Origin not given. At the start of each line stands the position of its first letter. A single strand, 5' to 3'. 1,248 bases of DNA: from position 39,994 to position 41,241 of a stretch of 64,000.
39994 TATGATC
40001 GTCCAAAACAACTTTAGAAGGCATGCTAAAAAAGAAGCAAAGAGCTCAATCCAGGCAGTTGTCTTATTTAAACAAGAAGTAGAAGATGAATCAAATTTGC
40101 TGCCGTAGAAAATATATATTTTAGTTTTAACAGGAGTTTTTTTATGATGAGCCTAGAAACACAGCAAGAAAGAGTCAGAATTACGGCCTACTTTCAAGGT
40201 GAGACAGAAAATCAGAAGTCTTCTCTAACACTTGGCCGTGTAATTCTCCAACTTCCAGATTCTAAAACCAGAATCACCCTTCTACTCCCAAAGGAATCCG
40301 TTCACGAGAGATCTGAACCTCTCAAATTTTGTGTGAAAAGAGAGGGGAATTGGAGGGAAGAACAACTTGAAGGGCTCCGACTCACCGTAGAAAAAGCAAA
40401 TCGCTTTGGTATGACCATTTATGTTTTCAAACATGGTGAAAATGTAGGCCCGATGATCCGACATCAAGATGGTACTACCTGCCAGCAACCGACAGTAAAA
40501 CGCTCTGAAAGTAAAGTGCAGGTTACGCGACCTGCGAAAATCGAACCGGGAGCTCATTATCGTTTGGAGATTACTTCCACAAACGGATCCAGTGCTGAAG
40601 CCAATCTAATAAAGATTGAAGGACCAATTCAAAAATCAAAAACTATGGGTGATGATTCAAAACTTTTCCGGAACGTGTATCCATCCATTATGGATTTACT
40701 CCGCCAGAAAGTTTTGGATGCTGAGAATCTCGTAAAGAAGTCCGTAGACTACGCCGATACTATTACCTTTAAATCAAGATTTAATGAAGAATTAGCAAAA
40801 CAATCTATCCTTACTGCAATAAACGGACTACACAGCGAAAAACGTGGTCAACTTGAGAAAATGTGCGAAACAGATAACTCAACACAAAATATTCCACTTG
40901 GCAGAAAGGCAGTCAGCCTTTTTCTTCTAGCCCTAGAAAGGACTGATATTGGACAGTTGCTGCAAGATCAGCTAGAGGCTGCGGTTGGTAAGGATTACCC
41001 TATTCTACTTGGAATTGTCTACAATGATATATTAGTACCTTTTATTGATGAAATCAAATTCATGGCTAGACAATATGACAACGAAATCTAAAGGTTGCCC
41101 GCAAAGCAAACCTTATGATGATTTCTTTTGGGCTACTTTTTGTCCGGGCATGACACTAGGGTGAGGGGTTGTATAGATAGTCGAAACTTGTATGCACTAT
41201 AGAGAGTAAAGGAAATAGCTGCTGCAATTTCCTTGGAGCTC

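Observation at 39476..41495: tRNA-Asn-adjacent duplicated module bracketing an orphan 315-aa gene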

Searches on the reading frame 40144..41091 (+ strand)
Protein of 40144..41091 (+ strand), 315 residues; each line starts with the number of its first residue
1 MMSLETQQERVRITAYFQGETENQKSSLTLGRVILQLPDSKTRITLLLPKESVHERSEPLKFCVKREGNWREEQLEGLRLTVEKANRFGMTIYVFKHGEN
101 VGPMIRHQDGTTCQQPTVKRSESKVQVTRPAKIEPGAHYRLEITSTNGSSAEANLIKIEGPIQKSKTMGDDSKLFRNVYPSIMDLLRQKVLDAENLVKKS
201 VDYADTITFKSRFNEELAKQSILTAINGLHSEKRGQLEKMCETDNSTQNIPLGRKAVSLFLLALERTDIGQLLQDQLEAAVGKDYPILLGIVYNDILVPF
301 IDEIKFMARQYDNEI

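Call 8: search_protein_families(library=pfam, proteins=[window:40144-41091:+], max_evalue=0.01)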
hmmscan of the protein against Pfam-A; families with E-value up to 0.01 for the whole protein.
window:40144-41091:+ (315 aa): 0 families

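Call 12: find_homologous_proteins(query=window:40144-41091:+, max_evalue=1)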
Query window:40144-41091:+ (315 aa): 6 proteins with E <= 1 among 1714 candidates.
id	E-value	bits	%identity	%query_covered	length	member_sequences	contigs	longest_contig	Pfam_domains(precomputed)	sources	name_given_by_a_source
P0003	2.9e-203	691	100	100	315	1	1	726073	-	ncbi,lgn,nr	ncbi:MAG: hypothetical protein H7A40_01380 [Chlamydiales bacterium]|nr:hypothetical protein [Chlamyd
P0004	1.7e-113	397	62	99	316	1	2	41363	-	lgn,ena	-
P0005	1.2e-107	378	59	99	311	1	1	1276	-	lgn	-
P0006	2.2e-103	364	59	97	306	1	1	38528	-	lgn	-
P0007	1.2e-101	358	56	99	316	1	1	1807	-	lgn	-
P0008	2.3e-86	308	58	88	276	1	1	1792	-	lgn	-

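Call 13: find_encoding_contigs(protein=P0004, flank=10000, max_places=4)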
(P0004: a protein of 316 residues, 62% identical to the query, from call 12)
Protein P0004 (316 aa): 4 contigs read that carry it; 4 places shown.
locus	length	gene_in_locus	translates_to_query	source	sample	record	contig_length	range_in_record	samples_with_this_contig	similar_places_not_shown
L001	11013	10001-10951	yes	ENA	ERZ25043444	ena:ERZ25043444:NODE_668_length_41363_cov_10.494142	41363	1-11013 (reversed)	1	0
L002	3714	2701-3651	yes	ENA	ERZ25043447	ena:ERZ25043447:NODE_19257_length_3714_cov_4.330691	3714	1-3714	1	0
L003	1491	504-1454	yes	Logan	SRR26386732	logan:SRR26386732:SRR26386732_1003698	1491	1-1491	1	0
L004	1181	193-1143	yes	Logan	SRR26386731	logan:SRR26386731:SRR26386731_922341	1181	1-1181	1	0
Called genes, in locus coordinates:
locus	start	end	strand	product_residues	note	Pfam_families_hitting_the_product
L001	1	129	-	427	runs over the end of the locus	PF00579:tRNA-synt_1b, PF22421:SYY_C-terminal, PF01479:S4 (weak)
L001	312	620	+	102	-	-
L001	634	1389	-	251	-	PF01784:DUF34_NIF3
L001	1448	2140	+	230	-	PF00455:DeoRC (weak), PF06026:Rib_5-P_isom_A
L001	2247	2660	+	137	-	PF02577:BFN_dom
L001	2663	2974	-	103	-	PF00381:PTS-HPr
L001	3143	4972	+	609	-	PF08439:Peptidase_M3_N, PF01432:Peptidase_M3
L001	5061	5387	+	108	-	PF00166:Cpn10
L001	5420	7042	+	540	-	PF00118:Cpn60_TCP1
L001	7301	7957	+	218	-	-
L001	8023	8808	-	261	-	PF00656:Peptidase_C14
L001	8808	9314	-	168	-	-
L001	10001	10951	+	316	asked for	-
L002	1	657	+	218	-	?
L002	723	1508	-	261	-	PF00656:Peptidase_C14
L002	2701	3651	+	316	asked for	-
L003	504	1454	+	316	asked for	-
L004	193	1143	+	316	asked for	-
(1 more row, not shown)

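Call 14: find_encoding_contigs(protein=P0006, flank=10000, max_places=4)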
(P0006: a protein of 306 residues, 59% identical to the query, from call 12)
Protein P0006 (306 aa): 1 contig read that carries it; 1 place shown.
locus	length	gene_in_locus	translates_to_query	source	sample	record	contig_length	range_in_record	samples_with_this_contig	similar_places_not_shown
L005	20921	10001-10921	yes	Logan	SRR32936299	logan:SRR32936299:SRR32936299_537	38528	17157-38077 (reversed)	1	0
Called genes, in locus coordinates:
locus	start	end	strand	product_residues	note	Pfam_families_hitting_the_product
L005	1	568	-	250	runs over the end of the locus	PF01784:DUF34_NIF3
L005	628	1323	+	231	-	PF00455:DeoRC (faint), PF06026:Rib_5-P_isom_A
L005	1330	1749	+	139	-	PF02577:BFN_dom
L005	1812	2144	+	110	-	PF00381:PTS-HPr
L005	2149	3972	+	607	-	PF08439:Peptidase_M3_N, PF01432:Peptidase_M3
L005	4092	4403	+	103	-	PF00166:Cpn10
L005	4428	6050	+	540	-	PF00118:Cpn60_TCP1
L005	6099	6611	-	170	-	-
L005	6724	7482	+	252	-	PF05359:DUF748 (weak), PF05170:AsmA (weak)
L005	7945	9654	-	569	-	PF00916:Sulfate_transp, PF01740:STAS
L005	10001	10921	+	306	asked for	-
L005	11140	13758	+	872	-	PF00690:Cation_ATPase_N, PF00122:E1-E2_ATPase, PF00702:Hydrolase, PF13246:Cation_ATPase (weak)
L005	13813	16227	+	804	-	PF09364:XFP_N, PF03894:XFP, PF09363:XFP_C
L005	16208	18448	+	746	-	PF03636:Glyco_hydro_65N, PF03632:Glyco_hydro_65m, PF03633:Glyco_hydro_65C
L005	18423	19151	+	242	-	PF00702:Hydrolase, PF13419:HAD_2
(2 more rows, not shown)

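Call 36: predict_structure(alignment_id=A3)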
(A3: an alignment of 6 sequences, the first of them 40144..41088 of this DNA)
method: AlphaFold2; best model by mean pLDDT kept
length: 315 residues; sequences in the alignment: 6
mean_pLDDT: 65.2   pTM: 0.56
mean pLDDT of the five models: 65.2, 61.8, 60.5, 60.4, 59.3
residues with pLDDT >= 90: 21; 70-90: 123; 50-70: 90; < 50: 81
segments of 3 or more residues with pLDDT < 50: 1-8, 18-32, 49-76, 94-98, 100-103, 113-120, 161-165
pLDDT, mean of each block of 10 residues (from residue 1): 37 53 36 52 49 42 36 46 67 48 55 48 66 74 60 69 61 88 89 87 76 88 78 75 61 76 75 90 84 83 80 50
secondary structure, 60 per line:
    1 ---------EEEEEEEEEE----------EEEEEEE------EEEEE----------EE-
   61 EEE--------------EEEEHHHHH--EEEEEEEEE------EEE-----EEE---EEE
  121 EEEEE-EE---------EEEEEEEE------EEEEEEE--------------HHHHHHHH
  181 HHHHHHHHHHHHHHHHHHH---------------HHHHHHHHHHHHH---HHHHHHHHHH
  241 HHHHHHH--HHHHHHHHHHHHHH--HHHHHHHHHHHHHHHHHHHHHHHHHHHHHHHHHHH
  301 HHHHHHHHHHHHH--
elements in order: E10-19 E30-36 E43-47 E61-63 E78-81 H82-86 E89-97 E104-106 E112-114 E118-125 E138-145 E152-158 H173-199 H215-227 H231-247 H250-263 H266-313

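Call 43: search_protein_representatives(alignment_id=A3)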
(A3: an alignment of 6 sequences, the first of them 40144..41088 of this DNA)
Query: 6 sequences, 316 profile positions. Proteins with E-value up to 0.001 (for the whole library): 47; up to 1e-10: 12; up to 1e-30: 3. The best 47 are listed.
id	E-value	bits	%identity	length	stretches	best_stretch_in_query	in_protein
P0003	3.0e-170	581.7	-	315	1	1-315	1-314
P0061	4.0e-57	210.0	-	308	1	5-305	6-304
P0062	5.8e-50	186.5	-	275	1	5-308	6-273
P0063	2.7e-15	72.6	-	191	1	27-157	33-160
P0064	7.0e-15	71.2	-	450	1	29-173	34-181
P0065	9.6e-14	67.5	-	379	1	9-162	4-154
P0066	1.1e-13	67.3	-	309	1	29-240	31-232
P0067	3.3e-13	65.7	-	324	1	38-306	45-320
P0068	7.4e-13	64.6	-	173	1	28-164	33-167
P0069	7.5e-12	61.3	-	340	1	27-238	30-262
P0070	2.0e-11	59.9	-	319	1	30-175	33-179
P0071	5.2e-11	58.5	-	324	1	28-238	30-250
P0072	4.2e-10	55.5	-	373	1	6-164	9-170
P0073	5.4e-10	55.2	-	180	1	22-166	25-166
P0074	5.5e-10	55.1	-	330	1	26-244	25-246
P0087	7.3e-07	44.9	-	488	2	76-167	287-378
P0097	1.1e-05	41.0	-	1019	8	79-145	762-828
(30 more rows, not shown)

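Call 45: search_protein_families(library=pfam, proteins=[P0061, P0063, P0064, P0065, P0066, P0067, P0069, P0072, P0087, P0097], max_evalue=0.01)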
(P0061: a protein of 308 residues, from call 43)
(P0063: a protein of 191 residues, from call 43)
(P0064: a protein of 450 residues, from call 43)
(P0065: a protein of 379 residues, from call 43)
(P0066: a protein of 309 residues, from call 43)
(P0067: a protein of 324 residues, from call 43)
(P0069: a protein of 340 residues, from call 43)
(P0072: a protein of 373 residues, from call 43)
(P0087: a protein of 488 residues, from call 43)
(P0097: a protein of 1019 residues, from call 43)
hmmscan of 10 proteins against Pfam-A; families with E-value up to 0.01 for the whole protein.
P0061 (308 aa): 0 families

P0063 (191 aa): 0 families

P0064 (450 aa): 1 family
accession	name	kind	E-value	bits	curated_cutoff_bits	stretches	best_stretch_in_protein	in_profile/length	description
PF06698.16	DUF1192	-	0.0036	17.8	25.5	0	280-300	10-30/58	Protein of unknown function (DUF1192)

P0065 (379 aa): 0 families

P0066 (309 aa): 0 families

P0067 (324 aa): 0 families

P0069 (340 aa): 0 families

P0072 (373 aa): 0 families

P0087 (488 aa): 0 families

P0097 (1019 aa): 4 families
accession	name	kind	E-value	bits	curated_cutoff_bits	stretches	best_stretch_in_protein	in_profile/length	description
PF03160.20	Calx-beta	-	1e-163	535.8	27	8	256-370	8-119/119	Calx-beta domain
PF16930.11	Porin_5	-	8.8e-14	51.4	22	0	606-662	375-431/535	Putative porin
PF13229.12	Beta_helix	-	0.0019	18.3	25.9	0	942-991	10-129/158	Right handed beta helix region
PF12989.12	DUF3873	-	0.002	18.9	27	0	142-175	10-43/68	Domain of unknown function, B. Theta Gene description (DUF3873)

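Call 48: find_encoding_contigs(protein=P0003, flank=10000, max_places=10)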
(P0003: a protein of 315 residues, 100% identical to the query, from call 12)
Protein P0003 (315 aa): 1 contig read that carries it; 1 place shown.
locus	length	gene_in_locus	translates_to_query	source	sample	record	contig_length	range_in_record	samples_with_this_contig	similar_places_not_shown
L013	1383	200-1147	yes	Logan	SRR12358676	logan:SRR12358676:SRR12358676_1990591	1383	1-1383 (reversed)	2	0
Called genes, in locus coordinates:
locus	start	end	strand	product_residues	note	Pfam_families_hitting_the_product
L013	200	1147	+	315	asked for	-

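Call 53: search_protein_families(library=ncbifam, proteins=[window:40144-41091:+], max_evalue=0.01)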
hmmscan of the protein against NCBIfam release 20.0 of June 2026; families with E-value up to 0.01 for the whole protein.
window:40144-41091:+ (315 aa): 0 families
